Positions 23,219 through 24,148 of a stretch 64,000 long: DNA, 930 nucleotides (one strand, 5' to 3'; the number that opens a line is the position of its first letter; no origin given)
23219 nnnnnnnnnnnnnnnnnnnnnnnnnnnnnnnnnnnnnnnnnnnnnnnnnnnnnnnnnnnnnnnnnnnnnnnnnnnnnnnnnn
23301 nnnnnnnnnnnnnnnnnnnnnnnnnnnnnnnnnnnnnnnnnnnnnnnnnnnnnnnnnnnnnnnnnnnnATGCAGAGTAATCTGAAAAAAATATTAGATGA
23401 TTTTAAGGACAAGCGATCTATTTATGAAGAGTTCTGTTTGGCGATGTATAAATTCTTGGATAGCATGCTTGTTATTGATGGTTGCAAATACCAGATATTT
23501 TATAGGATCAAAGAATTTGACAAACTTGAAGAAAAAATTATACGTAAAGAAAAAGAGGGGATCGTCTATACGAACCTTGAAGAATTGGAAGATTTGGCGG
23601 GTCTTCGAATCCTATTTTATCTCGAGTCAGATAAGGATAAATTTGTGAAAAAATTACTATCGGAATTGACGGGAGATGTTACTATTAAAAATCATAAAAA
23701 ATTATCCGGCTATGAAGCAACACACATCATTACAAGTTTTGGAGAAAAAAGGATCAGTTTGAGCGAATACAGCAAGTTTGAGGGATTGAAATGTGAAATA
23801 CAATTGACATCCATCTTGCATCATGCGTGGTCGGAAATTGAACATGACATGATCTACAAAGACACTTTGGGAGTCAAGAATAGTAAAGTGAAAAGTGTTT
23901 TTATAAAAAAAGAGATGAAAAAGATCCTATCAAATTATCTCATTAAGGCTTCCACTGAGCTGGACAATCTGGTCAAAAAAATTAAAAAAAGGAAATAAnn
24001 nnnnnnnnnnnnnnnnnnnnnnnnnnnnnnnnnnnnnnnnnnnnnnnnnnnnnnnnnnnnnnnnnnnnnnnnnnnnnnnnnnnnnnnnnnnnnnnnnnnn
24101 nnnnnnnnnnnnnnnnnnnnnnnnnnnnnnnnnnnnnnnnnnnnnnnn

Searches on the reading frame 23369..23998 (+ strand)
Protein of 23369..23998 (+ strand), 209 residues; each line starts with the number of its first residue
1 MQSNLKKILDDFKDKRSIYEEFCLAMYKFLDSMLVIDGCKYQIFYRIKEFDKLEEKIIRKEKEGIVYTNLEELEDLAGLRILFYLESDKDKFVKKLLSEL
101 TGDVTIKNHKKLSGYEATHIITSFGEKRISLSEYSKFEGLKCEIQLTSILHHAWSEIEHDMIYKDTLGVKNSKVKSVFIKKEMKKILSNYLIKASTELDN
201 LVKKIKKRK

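Call 4: search_protein_families(library=pfam, proteins=[window:23369-23998:+], max_evalue=0.01)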
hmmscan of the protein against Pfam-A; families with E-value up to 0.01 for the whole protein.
window:23369-23998:+ (209 aa): 1 family
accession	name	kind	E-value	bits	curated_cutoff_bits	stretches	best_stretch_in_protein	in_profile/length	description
PF04607.23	RelA_SpoT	-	3.5e-13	50.2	27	1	46-165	2-110/113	Region found in RelA / SpoT proteins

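Call 5: search_protein_families(library=padloc, proteins=[window:23369-23998:+], max_evalue=0.01)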
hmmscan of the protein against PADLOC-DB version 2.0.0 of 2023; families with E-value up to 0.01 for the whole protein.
window:23369-23998:+ (209 aa): 1 family
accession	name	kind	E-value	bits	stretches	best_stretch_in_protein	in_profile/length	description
PDLC04999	PDC-S33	-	2.9e-11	41.4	1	16-155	41-175/349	-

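Call 6: search_protein_families(library=ncbifam, proteins=[window:23369-23998:+], max_evalue=0.01)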
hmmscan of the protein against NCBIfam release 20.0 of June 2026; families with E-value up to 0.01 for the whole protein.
window:23369-23998:+ (209 aa): 1 family
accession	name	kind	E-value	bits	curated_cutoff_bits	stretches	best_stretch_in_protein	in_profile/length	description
NF053588.1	GTPPhKinYjbM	equivalog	3.8e-08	33.4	320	1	45-166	42-160/201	GTP diphosphokinase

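Call 7: find_encoding_contigs(protein=window:23369-23998:+, flank=10000, max_places=10)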
Protein window:23369-23998:+ (209 aa): 3 contigs read that carry it; 2 places shown.
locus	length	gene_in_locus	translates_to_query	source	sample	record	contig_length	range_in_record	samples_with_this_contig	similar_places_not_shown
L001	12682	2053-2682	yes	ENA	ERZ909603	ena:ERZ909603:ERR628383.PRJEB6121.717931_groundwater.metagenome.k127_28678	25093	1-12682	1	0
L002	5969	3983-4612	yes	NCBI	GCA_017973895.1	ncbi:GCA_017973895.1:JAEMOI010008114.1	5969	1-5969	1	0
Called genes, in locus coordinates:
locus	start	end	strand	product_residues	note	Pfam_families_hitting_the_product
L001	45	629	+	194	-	PF00889:EF_TS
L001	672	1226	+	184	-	PF07719:TPR_2 (weak)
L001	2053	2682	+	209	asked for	PF04607:RelA_SpoT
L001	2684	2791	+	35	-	-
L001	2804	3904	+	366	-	PF03193:RsgA_GTPase, PF02421:FeoB_N (faint), PF01926:MMR_HSR1 (weak)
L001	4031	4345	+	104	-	-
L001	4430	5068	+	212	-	PF18734:HEPN_AbiU2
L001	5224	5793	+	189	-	-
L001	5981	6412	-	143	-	PF12802:MarR_2 (weak), PF01047:MarR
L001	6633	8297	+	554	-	PF00989:PAS (weak), PF08448:PAS_4 (weak), PF08447:PAS_3, PF00989:PAS, PF13188:PAS_8, PF08448:PAS_4, PF13426:PAS_9, PF00990:GGDEF, +4 more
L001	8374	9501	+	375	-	PF00156:Pribosyltran (weak), PF14572:Pribosyl_synth (faint)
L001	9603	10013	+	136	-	-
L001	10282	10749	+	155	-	PF06725:3D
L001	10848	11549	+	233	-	-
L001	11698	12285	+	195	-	-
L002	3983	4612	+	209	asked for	PF04607:RelA_SpoT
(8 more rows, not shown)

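Call 9: find_homologous_proteins(query=window:23369-23998:+, max_evalue=0.001)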
Query window:23369-23998:+ (209 aa): 121 proteins with E <= 0.001 among 530 candidates; the best 120 are listed.
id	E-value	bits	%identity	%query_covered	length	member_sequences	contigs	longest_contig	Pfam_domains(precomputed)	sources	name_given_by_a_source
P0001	3.6e-126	436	100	100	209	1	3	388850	PF04607.24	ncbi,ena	-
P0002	2.0e-116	404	92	100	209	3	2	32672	PF04607.24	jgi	-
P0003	5.6e-115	400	91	100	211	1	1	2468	PF04607.24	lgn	-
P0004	1.8e-111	388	88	99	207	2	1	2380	PF04607.24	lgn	-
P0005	1.9e-108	379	87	99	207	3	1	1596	PF04607.24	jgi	jgi:ppGpp synthetase/RelA/SpoT-type nucleotidyltranferase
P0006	8.2e-108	376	86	99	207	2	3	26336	PF04607.24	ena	-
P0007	4.9e-107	374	84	98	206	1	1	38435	PF04607.24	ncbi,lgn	-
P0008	1.1e-102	360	83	97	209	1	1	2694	PF04607.24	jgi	jgi:ppGpp synthetase/RelA/SpoT-type nucleotidyltranferase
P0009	3.1e-100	352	83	99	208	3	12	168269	PF04607.24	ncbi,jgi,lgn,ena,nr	ncbi:MAG: hypothetical protein UR66_C0005G0035 [Candidatus Moranbacteria bacterium GW2011_GWE1_35_17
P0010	3.1e-98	345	79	99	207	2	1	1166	PF04607.24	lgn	-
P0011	9.6e-98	344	76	99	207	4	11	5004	PF04607.24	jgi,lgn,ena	-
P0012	1.1e-97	343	81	99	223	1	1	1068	PF04607.24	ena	-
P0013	2.0e-97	343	79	99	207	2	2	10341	PF04607.24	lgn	-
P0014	2.3e-97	342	79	99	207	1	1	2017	PF04607.24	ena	-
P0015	2.0e-96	339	75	99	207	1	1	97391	PF04607.24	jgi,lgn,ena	-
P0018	3.3e-95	335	80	99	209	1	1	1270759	PF04607.24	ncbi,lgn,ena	ncbi:MAG: hypothetical protein ACWGHO_02605 [Candidatus Moraniibacteriota bacterium]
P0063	7.3e-49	184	45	97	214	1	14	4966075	PF04607.24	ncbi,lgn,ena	ncbi:MAG: RelA/SpoT domain-containing protein [Syntrophobacteraceae bacterium]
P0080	1.5e-28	118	40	79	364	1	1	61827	PF04607.24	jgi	jgi:putative GTP pyrophosphokinase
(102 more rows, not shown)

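Call 11: find_encoding_contigs(protein=P0018, flank=10000, max_places=3)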
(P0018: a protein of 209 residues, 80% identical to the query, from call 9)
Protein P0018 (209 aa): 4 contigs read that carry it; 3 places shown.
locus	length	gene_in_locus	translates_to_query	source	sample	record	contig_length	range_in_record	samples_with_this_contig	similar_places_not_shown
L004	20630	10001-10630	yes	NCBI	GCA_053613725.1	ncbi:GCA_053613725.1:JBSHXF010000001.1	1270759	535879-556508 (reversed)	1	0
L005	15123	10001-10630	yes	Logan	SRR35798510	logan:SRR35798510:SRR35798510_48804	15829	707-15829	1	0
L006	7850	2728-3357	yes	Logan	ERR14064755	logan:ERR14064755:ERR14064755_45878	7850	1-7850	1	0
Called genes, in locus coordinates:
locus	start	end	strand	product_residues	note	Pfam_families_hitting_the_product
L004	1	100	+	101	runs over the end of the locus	-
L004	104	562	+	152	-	-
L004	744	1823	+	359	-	PF01820:Dala_Dala_lig_N, PF02655:ATP-grasp_3 (weak), PF02222:ATP-grasp, PF02786:CPSase_L_D2, PF07478:Dala_Dala_lig_C, PF13535:ATP-grasp_4 (weak)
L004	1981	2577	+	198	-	PF01872:RibD_C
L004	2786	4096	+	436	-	-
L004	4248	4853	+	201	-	-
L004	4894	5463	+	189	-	-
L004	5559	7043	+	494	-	-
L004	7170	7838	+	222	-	-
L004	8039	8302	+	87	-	-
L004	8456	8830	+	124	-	PF01641:SelR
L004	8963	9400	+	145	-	-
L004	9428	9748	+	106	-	-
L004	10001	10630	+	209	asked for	PF04607:RelA_SpoT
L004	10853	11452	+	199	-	-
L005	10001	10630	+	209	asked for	PF04607:RelA_SpoT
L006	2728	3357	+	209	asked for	PF04607:RelA_SpoT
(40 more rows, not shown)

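Call 12: find_encoding_contigs(protein=P0009, flank=10000, max_places=3)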
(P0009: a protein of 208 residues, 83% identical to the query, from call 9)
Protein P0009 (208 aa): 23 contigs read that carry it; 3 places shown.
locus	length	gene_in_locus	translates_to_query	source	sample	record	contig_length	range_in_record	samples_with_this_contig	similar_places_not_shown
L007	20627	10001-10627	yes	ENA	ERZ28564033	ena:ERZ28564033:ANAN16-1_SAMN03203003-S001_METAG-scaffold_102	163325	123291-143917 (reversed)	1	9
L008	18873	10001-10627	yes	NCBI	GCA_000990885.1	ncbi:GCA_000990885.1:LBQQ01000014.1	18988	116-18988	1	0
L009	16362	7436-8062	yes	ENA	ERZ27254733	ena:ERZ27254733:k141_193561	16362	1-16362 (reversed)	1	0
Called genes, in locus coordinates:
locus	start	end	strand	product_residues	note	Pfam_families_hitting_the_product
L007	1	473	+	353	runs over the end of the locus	PF04055:Radical_SAM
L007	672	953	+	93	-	PF02325:CCB3_YggT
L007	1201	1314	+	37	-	-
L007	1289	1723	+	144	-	-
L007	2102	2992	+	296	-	PF00291:PALP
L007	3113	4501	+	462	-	PF17159:MASE3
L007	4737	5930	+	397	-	-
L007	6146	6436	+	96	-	-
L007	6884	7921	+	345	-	PF01633:Choline_kinase (weak), PF02958:EcKL, PF07914:DUF1679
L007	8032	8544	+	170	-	PF00293:NUDIX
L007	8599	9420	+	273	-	PF20903:SPL (faint), PF04055:Radical_SAM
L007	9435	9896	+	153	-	PF00383:dCMP_cyt_deam_1, PF14437:MafB19-deam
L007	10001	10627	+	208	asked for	PF04607:RelA_SpoT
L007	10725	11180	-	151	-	PF03449:GreA_GreB_N, PF01272:GreA_GreB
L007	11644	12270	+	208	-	PF10502:Peptidase_S26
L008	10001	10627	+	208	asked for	PF04607:RelA_SpoT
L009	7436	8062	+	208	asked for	PF04607:RelA_SpoT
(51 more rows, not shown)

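Call 13: find_encoding_contigs(protein=P0015, flank=10000, max_places=3)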
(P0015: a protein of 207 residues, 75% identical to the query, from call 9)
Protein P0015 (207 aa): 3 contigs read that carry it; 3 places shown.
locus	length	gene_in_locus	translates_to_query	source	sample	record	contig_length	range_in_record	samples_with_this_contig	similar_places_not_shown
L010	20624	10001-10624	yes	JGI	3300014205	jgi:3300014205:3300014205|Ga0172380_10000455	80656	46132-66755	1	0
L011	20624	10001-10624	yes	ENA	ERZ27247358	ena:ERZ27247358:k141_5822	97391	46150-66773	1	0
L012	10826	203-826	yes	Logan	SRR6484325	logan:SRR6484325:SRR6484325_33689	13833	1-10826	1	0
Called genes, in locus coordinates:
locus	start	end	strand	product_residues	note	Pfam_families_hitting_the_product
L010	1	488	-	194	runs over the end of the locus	-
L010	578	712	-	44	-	-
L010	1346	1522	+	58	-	-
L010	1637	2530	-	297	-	PF17827:PrmC_N, PF05175:MTS (weak), PF06325:PrmA, PF13847:Methyltransf_31, PF13649:Methyltransf_25 (weak)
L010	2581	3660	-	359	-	PF03462:PCRF, PF00472:RF-1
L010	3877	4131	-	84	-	PF01197:Ribosomal_L31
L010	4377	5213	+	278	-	PF00318:Ribosomal_S2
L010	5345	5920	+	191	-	PF00889:EF_TS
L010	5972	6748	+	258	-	PF04468:PSP1, PF28472:PSP1_3rd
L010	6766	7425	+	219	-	-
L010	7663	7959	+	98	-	PF01541:GIY-YIG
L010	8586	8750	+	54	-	PF00471:Ribosomal_L33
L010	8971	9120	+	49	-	-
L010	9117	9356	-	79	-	PF04226:Transgly_assoc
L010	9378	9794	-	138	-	PF02325:CCB3_YggT (weak)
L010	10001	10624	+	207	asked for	PF04607:RelA_SpoT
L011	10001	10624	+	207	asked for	PF04607:RelA_SpoT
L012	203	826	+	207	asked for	PF04607:RelA_SpoT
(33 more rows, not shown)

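Call 17: find_encoding_contigs(protein=P0002, flank=10000, max_places=2)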
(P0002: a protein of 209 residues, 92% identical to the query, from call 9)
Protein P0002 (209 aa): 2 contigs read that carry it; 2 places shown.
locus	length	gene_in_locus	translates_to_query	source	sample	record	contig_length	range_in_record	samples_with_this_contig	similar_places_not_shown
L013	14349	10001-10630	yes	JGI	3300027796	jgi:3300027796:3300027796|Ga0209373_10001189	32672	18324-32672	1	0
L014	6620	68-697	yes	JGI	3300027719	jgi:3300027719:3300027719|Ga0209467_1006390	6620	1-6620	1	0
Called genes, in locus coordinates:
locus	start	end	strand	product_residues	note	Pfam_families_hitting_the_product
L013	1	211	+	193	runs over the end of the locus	PF00889:EF_TS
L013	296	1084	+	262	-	PF04468:PSP1, PF28472:PSP1_3rd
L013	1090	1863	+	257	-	PF00515:TPR_1 (weak), PF07719:TPR_2 (weak), PF13181:TPR_8 (weak)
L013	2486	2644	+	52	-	PF00471:Ribosomal_L33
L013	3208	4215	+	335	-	-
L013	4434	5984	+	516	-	-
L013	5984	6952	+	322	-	-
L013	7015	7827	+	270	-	-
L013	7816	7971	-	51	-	-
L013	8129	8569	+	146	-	-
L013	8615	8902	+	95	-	-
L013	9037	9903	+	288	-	-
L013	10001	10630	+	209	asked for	PF04607:RelA_SpoT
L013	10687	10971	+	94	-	PF02325:CCB3_YggT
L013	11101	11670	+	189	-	-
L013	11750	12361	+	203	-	PF00535:Glycos_transf_2, PF10111:Glyco_tranf_2_2 (weak), PF13641:Glyco_tranf_2_3 (weak)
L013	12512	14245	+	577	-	PF00664:ABC_membrane, PF02463:SMC_N (faint), PF00005:ABC_tran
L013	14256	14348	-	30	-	?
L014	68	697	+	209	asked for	PF04607:RelA_SpoT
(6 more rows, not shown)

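Call 18: find_encoding_contigs(protein=P0007, flank=10000, max_places=2)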
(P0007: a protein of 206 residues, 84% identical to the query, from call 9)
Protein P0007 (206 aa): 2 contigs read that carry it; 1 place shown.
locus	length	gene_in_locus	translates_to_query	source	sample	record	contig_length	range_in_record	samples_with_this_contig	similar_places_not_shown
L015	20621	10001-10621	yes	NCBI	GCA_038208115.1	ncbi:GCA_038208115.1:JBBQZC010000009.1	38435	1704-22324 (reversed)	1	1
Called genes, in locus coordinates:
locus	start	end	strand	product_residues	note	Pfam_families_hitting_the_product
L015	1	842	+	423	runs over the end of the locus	PF09903:DUF2130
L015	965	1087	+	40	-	-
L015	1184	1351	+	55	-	-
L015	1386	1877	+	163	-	PF00881:Nitroreductase, PF14512:TM1586_NiRdase, PF00881:Nitroreductase (weak)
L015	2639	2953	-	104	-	-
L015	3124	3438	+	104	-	-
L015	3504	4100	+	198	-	PF08010:Phage_30_3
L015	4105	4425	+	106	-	-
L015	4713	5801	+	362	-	PF01633:Choline_kinase (weak), PF01636:APH (weak), PF07914:DUF1679, PF02958:EcKL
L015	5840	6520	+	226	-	PF01596:Methyltransf_3, PF13578:Methyltransf_24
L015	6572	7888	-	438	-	PF00817:IMS, PF11799:IMS_C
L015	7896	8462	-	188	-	PF00717:Peptidase_S24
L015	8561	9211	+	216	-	PF12710:HAD (weak)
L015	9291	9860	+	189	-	-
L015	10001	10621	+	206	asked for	PF04607:RelA_SpoT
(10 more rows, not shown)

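Call 19: find_encoding_contigs(protein=P0006, flank=10000, max_places=2)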
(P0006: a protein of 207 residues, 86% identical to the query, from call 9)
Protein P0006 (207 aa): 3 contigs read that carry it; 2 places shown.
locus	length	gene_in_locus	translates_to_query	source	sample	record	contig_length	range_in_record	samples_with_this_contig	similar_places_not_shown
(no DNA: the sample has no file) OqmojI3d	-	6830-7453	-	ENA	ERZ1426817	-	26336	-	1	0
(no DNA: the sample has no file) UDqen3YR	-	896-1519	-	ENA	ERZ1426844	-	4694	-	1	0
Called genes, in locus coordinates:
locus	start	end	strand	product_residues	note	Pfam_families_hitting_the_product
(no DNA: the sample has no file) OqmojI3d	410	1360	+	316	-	PF01545:Cation_efflux, PF16916:ZT_dimer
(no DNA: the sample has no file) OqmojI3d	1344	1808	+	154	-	PF14539:DUF4442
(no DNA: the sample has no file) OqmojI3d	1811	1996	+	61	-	-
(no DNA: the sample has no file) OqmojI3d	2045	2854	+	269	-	PF01557:FAA_hydrolase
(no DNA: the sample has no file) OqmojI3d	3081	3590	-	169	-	-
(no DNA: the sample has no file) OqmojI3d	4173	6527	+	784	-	PF06934:CTI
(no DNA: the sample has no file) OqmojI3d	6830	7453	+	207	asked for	PF04607:RelA_SpoT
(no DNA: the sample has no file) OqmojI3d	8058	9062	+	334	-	PF01408:GFO_IDH_MocA, PF02894:GFO_IDH_MocA_C, PF22725:GFO_IDH_MocA_C3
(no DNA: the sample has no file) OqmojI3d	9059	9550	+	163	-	PF14602:Hexapep_2 (faint), PF25084:LbH_EIF2B (weak), PF25087:GMPPB_C (weak), PF00132:Hexapep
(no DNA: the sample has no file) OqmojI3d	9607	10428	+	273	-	PF01522:Polysacc_deac_1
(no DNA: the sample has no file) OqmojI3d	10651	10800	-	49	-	-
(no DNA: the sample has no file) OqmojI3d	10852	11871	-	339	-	PF00535:Glycos_transf_2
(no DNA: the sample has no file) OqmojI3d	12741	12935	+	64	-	-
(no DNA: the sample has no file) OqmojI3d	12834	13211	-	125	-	PF07238:PilZ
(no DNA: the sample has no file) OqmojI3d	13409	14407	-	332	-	-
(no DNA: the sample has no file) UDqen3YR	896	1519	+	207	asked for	PF04607:RelA_SpoT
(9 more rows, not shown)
